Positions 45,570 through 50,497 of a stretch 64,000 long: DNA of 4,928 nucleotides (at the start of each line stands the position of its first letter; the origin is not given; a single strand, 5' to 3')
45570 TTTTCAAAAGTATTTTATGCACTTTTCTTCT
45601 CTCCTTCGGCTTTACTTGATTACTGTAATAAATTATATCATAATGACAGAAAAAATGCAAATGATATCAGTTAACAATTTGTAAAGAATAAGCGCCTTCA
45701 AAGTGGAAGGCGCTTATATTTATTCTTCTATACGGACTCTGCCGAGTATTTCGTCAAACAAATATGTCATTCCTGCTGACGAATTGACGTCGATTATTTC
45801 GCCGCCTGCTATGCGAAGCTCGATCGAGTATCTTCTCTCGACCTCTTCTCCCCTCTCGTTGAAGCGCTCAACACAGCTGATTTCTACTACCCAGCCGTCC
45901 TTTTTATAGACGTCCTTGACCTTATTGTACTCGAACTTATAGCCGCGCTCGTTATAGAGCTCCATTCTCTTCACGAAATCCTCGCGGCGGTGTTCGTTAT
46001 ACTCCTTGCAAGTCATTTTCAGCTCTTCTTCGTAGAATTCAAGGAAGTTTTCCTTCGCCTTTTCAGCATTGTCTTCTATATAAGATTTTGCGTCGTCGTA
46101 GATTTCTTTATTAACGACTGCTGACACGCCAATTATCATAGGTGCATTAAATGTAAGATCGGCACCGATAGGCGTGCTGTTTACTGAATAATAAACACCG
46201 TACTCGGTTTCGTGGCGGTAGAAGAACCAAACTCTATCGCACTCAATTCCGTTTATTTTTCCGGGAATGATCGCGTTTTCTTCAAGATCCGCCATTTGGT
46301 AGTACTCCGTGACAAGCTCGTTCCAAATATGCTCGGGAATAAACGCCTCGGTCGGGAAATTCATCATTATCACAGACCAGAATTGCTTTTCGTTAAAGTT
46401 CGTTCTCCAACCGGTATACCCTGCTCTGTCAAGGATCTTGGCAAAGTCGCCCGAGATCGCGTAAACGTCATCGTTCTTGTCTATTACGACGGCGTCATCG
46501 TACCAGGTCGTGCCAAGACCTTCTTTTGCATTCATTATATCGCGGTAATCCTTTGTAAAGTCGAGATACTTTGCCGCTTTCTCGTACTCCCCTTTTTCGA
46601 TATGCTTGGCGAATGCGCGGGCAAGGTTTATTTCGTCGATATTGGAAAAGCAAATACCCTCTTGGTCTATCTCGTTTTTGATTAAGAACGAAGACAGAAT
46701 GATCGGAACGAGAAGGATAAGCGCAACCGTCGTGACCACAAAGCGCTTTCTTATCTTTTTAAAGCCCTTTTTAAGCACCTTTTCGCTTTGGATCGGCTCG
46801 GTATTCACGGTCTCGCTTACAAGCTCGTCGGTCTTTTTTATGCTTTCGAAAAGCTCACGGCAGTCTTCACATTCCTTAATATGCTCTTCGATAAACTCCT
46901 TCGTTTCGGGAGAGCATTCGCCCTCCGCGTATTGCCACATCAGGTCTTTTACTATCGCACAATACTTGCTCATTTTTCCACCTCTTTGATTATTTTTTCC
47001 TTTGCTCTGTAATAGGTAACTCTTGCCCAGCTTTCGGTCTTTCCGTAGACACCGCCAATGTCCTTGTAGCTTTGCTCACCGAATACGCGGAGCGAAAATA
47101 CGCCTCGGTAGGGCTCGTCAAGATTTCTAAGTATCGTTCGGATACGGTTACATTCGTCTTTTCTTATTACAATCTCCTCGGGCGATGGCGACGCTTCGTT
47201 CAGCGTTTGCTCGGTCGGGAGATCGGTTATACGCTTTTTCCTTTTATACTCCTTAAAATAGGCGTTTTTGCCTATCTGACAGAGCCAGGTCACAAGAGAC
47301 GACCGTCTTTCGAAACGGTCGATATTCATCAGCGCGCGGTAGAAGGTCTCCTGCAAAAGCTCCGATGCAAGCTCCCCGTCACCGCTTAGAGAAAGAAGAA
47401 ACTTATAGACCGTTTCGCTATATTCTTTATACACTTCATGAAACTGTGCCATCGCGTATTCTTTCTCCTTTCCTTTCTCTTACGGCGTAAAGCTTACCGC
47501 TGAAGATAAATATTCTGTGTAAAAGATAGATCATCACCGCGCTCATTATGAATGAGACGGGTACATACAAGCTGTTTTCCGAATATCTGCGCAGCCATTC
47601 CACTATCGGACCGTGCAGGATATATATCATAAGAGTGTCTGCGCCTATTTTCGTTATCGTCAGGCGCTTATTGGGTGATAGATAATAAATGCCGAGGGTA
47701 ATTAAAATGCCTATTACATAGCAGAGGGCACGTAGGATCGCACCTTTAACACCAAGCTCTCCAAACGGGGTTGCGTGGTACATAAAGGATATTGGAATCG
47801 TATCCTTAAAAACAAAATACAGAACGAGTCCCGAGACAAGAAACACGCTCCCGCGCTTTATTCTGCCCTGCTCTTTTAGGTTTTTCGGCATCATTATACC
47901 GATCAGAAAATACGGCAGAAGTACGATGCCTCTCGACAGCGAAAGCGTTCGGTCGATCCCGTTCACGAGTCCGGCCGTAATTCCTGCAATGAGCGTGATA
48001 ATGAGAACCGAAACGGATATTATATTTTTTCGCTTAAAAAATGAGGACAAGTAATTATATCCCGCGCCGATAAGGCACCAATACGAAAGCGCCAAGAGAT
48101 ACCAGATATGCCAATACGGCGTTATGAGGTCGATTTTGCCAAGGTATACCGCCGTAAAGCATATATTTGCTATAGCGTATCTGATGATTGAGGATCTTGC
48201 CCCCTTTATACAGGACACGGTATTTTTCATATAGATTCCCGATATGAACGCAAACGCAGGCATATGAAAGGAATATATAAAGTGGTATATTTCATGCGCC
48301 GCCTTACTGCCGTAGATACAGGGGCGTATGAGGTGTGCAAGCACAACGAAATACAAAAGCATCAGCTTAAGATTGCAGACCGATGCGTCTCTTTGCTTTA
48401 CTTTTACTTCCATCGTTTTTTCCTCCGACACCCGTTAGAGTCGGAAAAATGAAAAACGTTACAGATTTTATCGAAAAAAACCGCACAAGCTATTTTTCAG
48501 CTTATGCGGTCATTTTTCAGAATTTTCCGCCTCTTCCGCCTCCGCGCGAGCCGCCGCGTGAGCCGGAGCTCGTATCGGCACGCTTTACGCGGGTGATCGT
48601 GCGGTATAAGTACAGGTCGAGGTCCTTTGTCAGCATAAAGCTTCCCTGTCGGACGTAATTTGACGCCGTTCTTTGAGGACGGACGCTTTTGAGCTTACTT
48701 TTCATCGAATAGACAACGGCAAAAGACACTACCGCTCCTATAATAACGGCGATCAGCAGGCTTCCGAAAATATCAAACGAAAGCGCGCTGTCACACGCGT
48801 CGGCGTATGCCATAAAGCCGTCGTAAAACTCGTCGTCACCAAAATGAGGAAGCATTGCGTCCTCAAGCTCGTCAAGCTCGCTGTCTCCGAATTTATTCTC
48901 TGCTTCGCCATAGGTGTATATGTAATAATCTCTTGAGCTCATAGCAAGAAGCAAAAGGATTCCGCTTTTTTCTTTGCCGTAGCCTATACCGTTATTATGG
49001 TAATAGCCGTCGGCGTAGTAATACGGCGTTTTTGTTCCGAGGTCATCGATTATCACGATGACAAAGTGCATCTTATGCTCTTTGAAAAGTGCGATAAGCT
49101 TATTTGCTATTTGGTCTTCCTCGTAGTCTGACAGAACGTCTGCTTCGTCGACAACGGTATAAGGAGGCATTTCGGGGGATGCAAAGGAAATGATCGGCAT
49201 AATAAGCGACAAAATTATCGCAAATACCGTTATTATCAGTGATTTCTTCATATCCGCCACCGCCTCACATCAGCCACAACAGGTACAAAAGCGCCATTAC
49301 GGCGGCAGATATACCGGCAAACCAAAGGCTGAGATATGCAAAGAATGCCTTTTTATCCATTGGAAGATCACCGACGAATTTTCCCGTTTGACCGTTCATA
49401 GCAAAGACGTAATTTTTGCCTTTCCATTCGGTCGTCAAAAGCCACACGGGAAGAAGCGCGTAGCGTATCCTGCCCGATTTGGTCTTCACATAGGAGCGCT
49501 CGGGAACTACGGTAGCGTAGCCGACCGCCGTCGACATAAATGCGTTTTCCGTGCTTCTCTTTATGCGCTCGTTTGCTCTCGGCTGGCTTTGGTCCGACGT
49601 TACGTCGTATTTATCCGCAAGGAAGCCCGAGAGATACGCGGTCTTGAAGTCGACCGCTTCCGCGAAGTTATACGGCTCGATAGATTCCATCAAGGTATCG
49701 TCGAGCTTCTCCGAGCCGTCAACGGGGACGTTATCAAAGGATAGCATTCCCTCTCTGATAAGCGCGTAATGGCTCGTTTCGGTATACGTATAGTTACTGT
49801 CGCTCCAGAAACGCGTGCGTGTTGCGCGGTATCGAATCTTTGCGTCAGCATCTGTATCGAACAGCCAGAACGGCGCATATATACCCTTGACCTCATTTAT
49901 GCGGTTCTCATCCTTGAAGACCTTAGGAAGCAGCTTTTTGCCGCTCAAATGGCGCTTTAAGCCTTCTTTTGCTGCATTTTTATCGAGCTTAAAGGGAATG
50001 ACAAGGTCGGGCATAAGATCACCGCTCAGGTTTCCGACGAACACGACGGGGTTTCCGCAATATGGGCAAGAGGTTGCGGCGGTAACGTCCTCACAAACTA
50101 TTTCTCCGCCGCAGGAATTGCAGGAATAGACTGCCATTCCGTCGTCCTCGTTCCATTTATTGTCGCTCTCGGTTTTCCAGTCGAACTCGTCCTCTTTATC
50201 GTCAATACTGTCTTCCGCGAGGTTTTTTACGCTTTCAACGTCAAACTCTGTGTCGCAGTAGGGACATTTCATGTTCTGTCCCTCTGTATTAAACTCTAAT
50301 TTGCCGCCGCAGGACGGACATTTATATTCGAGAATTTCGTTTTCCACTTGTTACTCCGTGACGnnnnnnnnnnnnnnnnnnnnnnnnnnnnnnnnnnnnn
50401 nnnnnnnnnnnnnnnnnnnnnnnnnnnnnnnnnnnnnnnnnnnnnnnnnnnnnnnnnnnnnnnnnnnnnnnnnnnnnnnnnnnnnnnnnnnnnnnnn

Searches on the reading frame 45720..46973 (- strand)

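Call 53: search_protein_families(library=pfam, proteins=[window:45720-46973:-], max_evalue=0.001)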
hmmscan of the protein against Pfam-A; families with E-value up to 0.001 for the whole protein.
window:45720-46973:- (417 aa): 1 family
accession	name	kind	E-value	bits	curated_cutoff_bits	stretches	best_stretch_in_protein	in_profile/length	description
PF13490.11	zf-HC2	-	5.6e-12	46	22.2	1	5-39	1-35/35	Putative zinc-finger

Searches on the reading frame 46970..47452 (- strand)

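Call 53: search_protein_families(library=pfam, proteins=[window:46970-47452:-], max_evalue=0.001)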
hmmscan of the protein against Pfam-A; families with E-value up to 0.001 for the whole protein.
window:46970-47452:- (160 aa): 2 families
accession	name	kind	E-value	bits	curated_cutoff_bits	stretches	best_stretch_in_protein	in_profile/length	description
PF04542.20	Sigma70_r2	-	6.6e-13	48.7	24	1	8-74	2-70/71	Sigma-70 region 2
PF08281.18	Sigma70_r4_2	-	1e-06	28.7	25.7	1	102-154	2-54/54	Sigma-70, region 4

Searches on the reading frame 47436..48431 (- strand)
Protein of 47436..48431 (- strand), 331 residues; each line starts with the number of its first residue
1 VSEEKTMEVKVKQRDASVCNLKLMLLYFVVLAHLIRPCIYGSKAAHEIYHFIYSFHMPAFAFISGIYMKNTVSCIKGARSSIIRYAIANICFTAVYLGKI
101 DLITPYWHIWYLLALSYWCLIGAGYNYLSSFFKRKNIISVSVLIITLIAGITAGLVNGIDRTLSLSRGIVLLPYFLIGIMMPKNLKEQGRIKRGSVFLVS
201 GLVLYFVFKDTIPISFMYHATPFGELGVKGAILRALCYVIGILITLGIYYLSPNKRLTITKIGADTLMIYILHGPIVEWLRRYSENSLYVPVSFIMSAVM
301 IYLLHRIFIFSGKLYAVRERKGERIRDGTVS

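Call 53: search_protein_families(library=pfam, proteins=[window:47436-48431:-], max_evalue=0.001)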
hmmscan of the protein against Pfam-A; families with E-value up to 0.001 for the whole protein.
window:47436-48431:- (331 aa): 1 family
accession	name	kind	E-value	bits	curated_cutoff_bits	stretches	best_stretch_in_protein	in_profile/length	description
PF01757.29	Acyl_transf_3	-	1.3e-11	44.6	31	1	21-303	7-323/326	Acyltransferase domain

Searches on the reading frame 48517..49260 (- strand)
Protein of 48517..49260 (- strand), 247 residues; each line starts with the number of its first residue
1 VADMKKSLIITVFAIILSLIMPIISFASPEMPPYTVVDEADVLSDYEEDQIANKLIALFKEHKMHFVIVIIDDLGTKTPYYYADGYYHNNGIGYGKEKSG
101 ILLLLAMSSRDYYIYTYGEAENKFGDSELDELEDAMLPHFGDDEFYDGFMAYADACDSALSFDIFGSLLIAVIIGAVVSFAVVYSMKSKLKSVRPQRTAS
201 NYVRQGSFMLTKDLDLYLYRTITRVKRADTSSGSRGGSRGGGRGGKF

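Call 53: search_protein_families(library=pfam, proteins=[window:48517-49260:-], max_evalue=0.001)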
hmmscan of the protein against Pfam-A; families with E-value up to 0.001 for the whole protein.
window:48517-49260:- (247 aa): 1 family
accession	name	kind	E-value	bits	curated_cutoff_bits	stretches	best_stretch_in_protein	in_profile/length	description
PF04536.20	TPM_phosphatase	-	6e-30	104.3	22.1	1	36-158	1-124/125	TPM domain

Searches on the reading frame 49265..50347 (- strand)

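Call 53: search_protein_families(library=pfam, proteins=[window:49265-50347:-], max_evalue=0.001)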
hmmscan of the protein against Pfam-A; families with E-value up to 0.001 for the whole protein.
window:49265-50347:- (360 aa): 2 families
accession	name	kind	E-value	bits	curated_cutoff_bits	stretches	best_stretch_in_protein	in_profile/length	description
PF01155.25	HypA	-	0.00017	22.1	28.9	0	3-39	66-101/112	Hydrogenase/urease nickel incorporation, metallochaperone, hypA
PF07191.17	Zn_ribbon_6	-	0.00038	20.8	25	0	9-39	2-30/67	Double zinc ribbon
